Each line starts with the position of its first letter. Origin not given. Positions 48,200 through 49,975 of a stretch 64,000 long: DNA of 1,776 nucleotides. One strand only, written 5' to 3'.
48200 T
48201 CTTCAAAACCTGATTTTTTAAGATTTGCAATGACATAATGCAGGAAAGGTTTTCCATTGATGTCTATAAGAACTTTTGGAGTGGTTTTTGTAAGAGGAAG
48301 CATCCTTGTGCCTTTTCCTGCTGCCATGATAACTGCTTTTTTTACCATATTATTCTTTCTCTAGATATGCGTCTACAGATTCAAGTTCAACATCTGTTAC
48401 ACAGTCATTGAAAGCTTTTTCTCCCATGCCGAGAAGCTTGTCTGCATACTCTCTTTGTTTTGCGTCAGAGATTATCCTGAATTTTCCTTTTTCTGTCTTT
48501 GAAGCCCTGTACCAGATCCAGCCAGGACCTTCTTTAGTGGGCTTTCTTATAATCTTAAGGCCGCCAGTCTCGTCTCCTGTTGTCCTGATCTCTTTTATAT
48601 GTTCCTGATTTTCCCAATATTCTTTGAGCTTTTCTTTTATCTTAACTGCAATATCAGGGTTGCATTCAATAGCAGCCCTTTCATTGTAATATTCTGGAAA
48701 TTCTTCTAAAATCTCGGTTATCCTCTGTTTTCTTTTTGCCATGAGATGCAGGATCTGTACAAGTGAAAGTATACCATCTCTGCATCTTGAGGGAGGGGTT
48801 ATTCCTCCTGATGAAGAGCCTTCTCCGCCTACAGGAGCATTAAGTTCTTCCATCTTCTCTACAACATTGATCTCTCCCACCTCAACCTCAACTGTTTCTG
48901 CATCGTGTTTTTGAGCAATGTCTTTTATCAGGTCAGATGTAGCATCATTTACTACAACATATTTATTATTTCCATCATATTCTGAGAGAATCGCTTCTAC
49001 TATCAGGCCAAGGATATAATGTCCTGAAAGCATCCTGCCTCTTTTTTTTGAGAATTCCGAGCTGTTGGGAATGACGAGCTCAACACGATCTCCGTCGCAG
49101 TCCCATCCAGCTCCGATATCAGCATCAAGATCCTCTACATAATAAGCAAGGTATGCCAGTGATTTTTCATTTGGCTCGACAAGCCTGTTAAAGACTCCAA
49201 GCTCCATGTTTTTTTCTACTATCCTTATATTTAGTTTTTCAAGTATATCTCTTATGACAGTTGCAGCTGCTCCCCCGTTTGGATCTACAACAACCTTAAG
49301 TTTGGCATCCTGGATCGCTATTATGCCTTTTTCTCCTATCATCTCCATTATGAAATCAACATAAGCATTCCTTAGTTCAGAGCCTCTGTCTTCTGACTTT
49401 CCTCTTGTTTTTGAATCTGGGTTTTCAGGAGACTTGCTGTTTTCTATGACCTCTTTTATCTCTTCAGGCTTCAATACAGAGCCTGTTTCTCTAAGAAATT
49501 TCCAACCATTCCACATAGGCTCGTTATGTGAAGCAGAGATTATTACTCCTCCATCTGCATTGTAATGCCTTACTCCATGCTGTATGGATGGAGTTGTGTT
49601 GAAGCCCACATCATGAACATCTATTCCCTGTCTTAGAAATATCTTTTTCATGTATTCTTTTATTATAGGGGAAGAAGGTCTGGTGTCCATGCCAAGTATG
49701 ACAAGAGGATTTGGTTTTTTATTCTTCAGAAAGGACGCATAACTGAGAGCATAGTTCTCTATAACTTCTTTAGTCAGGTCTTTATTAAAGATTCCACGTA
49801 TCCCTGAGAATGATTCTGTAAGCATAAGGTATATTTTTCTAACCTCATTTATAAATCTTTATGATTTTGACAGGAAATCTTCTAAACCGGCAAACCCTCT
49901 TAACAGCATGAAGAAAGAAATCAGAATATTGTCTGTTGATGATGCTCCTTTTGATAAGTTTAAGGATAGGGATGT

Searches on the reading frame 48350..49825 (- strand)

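Call 8: search_protein_families(library=pfam, proteins=[window:48350-49825:-], max_evalue=0.001)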
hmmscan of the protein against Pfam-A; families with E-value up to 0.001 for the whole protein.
window:48350-49825:- (491 aa): 3 families
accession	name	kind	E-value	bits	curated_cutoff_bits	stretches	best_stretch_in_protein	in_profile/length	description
PF02878.22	PGM_PMM_I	-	4.2e-33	114.4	22.5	1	7-132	7-133/138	Phosphoglucomutase/phosphomannomutase, alpha/beta/alpha domain I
PF02880.22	PGM_PMM_III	-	6.8e-21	75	20.7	1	268-378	2-113/115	Phosphoglucomutase/phosphomannomutase, alpha/beta/alpha domain III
PF02879.22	PGM_PMM_II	-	1.2e-13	51.9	29.3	1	154-251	2-99/103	Phosphoglucomutase/phosphomannomutase, alpha/beta/alpha domain II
